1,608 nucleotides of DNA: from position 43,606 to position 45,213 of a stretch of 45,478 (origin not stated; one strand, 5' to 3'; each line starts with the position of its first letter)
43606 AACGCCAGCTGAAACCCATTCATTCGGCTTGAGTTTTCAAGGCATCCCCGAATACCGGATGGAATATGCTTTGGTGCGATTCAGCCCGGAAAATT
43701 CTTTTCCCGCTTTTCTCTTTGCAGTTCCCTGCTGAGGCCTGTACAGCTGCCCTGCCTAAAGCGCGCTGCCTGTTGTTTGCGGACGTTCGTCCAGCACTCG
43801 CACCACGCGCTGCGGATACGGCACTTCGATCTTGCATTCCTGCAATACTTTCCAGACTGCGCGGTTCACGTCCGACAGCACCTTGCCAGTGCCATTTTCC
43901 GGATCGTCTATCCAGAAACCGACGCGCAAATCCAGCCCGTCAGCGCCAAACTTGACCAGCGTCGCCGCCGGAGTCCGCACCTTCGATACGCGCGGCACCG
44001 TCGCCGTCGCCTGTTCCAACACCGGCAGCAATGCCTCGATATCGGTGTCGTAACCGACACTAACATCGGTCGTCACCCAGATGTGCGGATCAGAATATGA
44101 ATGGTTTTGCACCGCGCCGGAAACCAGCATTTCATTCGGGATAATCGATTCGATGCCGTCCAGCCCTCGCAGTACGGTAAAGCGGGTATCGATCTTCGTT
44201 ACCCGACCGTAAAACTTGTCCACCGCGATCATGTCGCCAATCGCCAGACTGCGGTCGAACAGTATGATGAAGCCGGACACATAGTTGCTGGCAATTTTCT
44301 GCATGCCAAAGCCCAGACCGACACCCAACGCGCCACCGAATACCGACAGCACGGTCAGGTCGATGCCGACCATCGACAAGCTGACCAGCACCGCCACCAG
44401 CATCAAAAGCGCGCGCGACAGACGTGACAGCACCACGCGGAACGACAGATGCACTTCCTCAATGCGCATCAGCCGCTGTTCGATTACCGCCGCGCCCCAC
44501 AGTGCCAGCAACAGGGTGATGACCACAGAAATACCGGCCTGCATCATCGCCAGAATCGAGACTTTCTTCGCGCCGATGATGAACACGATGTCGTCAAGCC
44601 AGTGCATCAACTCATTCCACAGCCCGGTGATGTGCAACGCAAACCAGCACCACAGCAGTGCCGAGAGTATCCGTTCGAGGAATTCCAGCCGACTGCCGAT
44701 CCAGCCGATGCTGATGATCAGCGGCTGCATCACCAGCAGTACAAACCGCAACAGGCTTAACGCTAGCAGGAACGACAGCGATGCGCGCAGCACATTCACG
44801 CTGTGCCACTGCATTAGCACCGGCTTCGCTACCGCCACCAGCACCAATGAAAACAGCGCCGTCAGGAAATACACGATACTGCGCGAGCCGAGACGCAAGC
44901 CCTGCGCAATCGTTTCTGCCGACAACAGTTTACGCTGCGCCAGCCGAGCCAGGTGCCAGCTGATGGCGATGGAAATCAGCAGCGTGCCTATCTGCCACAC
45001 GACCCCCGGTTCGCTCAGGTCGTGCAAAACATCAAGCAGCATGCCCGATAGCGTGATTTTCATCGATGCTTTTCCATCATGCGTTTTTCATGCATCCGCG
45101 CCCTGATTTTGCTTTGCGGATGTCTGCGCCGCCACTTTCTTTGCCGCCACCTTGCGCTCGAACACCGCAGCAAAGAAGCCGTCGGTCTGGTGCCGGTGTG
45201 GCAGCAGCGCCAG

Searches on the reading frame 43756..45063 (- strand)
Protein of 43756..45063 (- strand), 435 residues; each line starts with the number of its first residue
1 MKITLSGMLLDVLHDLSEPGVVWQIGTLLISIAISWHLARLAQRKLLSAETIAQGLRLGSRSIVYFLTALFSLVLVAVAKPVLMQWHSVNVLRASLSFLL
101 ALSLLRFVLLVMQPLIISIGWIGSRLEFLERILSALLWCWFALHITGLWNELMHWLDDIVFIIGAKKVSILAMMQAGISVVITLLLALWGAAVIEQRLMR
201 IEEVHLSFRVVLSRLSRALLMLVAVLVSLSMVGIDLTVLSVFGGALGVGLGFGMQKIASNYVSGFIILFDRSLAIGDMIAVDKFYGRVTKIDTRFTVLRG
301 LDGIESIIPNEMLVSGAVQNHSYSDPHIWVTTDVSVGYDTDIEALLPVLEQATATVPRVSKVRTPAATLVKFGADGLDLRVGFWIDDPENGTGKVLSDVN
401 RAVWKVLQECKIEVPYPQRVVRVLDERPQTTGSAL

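Call 11: search_protein_families(library=ncbifam, proteins=[window:43756-45063:-])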
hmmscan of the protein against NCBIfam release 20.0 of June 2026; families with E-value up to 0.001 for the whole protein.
window:43756-45063:- (435 aa): 6 families
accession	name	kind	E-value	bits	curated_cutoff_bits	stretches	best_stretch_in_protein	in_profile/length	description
NF008438.0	PRK11281.1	equivalog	2.1e-35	121.8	991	1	166-422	832-1087/1113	mechanosensitive channel MscK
NF008180.0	PRK10929.1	equivalog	5.4e-31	107.3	809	1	169-422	832-1084/1109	miniconductance mechanosensitive channel MscM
NF047602.1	MscsSHelicob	equivalog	4.1e-23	82.2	400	1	169-423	9-258/260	small-conductance mechanosensitive channel MscS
NF007662.0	PRK10334.1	subfamily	4.9e-18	65.4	321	1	176-422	33-276/286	small-conductance mechanosensitive channel MscS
NF047601.1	MscSThanab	equivalog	4.5e-17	62.4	500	1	215-422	71-275/280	small-conductance mechanosensitive channel MscS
NF008542.0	PRK11465.1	equivalog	3.4e-07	28.9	596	1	120-313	421-614/741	mechanosensitive channel protein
